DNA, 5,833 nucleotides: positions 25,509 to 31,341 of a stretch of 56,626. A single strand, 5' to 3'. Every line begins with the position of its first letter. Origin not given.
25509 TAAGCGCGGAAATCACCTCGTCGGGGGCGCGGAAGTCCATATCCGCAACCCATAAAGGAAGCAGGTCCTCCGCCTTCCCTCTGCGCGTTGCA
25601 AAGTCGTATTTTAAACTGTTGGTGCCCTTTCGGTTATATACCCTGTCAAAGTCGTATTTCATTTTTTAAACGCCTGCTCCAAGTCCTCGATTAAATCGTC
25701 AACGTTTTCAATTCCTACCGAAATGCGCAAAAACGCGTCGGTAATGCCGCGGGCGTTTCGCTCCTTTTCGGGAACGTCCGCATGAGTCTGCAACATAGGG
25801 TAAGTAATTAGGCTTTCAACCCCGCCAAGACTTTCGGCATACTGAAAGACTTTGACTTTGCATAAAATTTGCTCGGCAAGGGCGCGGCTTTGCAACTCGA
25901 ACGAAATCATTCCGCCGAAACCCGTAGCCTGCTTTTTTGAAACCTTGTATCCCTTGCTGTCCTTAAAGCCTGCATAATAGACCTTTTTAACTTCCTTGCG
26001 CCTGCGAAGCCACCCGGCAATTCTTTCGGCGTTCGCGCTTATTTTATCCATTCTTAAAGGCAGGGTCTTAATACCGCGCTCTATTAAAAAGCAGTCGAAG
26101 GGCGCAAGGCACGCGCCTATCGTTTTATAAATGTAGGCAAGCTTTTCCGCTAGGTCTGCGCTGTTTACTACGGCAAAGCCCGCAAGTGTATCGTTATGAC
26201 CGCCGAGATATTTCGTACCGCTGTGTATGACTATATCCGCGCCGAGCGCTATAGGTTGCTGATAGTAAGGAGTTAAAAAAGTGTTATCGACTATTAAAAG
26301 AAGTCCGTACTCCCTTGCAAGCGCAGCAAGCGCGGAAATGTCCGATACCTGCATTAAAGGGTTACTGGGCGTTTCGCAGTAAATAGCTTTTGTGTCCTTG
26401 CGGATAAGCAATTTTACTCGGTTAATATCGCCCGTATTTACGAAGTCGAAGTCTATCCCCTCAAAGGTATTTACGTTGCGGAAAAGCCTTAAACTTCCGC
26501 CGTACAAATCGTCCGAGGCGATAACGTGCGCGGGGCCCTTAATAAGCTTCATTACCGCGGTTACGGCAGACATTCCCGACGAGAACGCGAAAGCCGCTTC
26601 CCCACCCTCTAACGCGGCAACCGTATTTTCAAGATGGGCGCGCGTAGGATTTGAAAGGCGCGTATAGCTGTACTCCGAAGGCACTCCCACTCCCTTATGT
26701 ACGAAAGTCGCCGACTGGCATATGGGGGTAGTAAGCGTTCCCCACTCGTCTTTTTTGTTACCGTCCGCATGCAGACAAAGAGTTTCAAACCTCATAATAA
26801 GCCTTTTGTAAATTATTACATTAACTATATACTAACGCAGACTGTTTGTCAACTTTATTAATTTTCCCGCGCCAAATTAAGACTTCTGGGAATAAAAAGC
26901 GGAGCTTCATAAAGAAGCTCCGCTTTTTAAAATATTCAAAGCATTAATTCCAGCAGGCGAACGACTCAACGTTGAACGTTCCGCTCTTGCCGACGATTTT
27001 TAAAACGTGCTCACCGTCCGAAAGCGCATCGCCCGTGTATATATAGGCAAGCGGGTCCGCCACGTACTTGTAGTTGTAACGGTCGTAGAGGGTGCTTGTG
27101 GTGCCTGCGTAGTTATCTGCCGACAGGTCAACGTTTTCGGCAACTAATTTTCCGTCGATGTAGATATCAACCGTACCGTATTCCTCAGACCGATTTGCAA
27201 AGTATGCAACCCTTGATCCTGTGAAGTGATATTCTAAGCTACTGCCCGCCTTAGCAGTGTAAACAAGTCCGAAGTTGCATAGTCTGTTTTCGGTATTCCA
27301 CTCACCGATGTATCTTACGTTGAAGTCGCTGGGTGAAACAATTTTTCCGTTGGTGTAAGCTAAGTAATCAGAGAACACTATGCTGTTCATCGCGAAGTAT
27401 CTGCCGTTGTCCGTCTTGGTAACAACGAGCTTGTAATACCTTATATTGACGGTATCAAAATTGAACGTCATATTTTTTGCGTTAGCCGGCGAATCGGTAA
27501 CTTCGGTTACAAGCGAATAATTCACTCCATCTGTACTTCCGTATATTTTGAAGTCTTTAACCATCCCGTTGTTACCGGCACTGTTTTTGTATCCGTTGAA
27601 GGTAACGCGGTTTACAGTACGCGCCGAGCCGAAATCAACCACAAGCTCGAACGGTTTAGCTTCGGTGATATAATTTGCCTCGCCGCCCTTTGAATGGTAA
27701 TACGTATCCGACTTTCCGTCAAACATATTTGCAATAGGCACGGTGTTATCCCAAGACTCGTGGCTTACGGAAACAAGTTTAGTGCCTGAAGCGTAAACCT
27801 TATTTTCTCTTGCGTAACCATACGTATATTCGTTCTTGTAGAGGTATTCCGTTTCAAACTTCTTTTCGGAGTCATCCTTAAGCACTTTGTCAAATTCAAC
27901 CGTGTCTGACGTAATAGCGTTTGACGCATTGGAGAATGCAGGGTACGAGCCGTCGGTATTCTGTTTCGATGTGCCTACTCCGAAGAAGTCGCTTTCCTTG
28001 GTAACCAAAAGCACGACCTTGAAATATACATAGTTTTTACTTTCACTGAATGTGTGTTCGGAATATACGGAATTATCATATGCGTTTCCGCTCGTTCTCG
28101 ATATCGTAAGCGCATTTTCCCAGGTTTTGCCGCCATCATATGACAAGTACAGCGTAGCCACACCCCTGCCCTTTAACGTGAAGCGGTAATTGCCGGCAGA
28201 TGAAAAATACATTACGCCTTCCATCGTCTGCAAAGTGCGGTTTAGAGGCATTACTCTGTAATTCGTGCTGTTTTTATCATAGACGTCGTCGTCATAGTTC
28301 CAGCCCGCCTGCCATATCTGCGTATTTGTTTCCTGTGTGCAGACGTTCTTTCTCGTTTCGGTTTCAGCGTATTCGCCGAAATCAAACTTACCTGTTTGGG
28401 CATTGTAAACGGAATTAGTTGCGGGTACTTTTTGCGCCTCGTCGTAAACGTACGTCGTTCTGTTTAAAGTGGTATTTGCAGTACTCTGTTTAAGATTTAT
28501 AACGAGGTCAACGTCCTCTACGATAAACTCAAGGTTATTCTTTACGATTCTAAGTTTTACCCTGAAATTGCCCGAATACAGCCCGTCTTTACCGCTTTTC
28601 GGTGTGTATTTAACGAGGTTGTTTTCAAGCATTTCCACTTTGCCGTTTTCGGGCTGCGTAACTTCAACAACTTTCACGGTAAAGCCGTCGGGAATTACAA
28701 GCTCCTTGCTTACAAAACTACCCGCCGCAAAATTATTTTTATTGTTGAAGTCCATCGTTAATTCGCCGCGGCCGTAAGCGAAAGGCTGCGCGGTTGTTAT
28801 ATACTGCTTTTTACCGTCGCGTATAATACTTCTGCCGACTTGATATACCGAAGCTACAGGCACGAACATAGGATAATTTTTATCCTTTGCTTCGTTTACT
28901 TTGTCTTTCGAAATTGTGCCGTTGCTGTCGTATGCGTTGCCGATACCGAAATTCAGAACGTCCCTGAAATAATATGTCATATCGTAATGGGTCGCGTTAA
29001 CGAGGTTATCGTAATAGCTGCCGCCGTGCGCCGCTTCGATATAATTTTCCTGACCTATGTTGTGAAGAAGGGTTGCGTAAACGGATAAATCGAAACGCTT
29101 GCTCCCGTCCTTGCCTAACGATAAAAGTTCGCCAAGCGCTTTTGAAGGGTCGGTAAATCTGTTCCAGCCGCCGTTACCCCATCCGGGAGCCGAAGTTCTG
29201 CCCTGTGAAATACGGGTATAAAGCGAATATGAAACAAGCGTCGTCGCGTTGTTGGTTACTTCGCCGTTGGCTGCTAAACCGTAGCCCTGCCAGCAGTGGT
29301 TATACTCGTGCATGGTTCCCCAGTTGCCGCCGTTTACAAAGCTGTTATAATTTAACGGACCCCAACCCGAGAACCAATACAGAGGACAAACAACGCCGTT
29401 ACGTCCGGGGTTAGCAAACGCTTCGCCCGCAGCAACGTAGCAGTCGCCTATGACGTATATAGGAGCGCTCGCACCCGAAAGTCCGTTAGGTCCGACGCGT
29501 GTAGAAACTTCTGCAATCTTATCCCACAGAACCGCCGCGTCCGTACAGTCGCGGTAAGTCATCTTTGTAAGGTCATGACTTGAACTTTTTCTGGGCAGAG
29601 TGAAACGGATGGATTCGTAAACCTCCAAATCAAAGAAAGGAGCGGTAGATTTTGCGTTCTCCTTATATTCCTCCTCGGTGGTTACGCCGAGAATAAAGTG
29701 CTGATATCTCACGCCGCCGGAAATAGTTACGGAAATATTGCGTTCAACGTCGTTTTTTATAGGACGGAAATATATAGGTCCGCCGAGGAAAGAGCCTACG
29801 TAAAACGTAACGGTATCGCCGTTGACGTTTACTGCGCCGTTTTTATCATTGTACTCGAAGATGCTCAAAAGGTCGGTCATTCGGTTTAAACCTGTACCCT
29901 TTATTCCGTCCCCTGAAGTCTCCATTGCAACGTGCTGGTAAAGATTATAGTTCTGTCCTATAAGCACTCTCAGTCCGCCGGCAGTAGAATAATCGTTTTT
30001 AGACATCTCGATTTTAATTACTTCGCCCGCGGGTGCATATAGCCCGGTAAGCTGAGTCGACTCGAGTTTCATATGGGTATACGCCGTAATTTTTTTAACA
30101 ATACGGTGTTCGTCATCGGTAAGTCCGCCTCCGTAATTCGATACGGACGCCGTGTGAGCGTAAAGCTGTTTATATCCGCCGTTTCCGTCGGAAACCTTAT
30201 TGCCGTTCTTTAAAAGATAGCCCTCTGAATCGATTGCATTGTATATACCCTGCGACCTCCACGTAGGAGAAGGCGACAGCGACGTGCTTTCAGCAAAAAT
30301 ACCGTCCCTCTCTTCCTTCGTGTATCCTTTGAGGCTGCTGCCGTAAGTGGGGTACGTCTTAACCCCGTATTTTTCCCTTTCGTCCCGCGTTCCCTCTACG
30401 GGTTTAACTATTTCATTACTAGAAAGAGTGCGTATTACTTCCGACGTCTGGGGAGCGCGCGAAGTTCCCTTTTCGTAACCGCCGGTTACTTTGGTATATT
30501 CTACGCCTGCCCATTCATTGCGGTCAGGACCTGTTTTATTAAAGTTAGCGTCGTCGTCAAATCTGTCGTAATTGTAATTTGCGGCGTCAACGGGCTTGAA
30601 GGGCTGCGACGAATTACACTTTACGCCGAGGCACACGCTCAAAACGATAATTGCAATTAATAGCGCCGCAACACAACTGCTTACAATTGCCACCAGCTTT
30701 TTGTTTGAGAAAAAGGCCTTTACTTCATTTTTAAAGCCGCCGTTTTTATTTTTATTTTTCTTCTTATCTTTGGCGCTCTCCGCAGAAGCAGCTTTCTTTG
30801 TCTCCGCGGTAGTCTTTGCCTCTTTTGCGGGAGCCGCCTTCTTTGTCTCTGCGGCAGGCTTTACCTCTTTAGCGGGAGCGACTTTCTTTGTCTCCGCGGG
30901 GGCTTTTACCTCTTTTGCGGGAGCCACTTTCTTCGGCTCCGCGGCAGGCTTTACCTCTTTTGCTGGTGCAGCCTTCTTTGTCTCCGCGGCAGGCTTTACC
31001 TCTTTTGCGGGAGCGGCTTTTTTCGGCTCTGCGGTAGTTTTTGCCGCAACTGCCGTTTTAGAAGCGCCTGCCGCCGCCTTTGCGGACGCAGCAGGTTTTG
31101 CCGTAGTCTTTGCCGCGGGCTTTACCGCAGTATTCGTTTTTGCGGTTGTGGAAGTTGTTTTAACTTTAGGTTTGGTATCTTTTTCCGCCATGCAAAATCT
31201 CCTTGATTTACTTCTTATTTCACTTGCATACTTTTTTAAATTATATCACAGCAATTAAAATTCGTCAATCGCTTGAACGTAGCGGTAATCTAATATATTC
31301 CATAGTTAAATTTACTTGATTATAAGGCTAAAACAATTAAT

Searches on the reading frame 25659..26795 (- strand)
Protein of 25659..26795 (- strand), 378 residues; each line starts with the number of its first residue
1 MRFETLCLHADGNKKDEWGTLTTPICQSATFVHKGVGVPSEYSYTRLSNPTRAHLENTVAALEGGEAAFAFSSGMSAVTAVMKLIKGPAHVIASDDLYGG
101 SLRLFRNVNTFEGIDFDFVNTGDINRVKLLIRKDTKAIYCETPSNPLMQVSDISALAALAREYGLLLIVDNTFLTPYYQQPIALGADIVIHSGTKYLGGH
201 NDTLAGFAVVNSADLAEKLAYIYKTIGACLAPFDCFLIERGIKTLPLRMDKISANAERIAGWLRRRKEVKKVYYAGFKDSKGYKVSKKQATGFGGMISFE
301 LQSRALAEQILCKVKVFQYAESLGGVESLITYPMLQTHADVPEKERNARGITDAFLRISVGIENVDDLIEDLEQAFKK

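Call 56: search_protein_families(library=pfam, proteins=[window:25659-26795:-])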
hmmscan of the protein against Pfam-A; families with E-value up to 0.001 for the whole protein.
window:25659-26795:- (378 aa): 3 families
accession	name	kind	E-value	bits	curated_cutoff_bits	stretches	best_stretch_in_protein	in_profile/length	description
PF01053.26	Cys_Met_Meta_PP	-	4.7e-139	463.6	27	1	4-377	1-381/381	Cys/Met metabolism PLP-dependent enzyme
PF01041.23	DegT_DnrJ_EryC1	-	2.1e-05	24.4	19.8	1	50-292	24-270/360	DegT/DnrJ/EryC1/StrS aminotransferase family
PF00155.27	Aminotran_1_2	-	7.2e-05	22.6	19.7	1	52-181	44-196/361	Aminotransferase class I and II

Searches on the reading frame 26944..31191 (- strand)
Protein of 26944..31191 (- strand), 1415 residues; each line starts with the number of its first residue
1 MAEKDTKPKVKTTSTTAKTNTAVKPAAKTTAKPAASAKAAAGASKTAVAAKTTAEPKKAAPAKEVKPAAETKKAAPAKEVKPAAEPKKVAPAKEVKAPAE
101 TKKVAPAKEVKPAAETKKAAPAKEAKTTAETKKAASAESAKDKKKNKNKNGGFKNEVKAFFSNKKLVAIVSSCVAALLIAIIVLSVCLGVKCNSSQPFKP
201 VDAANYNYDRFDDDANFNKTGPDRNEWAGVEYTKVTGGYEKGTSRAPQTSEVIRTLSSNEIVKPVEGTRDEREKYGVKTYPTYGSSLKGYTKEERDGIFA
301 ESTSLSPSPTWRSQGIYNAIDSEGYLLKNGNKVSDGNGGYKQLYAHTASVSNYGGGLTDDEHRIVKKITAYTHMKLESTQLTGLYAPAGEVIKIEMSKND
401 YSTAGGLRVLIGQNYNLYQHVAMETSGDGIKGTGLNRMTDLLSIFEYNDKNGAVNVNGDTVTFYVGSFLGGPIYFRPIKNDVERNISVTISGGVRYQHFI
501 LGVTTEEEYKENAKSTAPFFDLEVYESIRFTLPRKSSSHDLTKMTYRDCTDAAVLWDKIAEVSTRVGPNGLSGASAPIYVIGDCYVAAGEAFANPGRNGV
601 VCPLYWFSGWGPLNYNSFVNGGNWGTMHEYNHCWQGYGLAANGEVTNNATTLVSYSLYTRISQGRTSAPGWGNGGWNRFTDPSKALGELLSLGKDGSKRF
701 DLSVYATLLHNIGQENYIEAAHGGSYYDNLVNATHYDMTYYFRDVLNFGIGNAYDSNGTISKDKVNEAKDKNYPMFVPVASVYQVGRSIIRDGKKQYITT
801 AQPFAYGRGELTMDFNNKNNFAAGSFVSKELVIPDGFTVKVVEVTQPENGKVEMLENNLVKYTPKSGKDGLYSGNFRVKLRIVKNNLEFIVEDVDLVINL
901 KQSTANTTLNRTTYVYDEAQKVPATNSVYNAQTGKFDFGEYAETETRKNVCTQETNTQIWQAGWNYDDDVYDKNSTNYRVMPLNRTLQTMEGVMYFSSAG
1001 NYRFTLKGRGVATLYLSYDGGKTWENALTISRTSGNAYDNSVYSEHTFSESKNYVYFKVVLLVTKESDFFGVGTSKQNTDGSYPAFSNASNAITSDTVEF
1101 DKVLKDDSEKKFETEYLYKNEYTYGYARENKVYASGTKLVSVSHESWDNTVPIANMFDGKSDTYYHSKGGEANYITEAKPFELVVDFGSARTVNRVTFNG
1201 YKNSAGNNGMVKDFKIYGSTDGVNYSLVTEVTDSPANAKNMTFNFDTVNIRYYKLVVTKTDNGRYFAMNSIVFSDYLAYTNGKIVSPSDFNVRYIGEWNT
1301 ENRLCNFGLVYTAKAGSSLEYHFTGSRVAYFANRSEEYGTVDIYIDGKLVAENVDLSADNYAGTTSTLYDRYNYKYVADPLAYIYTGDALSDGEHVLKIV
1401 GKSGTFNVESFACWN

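Call 56: search_protein_families(library=pfam, proteins=[window:26944-31191:-])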
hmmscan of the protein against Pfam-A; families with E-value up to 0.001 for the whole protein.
window:26944-31191:- (1415 aa): 4 families
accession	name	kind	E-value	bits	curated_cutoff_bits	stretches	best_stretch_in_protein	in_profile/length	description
PF00754.31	F5_F8_type_C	-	3.4e-18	66.4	28.2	1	1143-1268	5-123/127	F5/8 type C domain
PF13402.12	Peptidase_M60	-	7.5e-18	65.5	25.8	1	492-719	1-231/275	Peptidase M60, enhancin and enhancin-like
PF22633.2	F5_F8_type_C_2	-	5.8e-11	43.3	27.8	1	1155-1254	1-90/91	NedA-like, galactose-binding domain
PF17291.7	M60-like_N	-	1.5e-06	28.6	23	1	366-419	6-53/106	N-terminal domain of M60-like peptidases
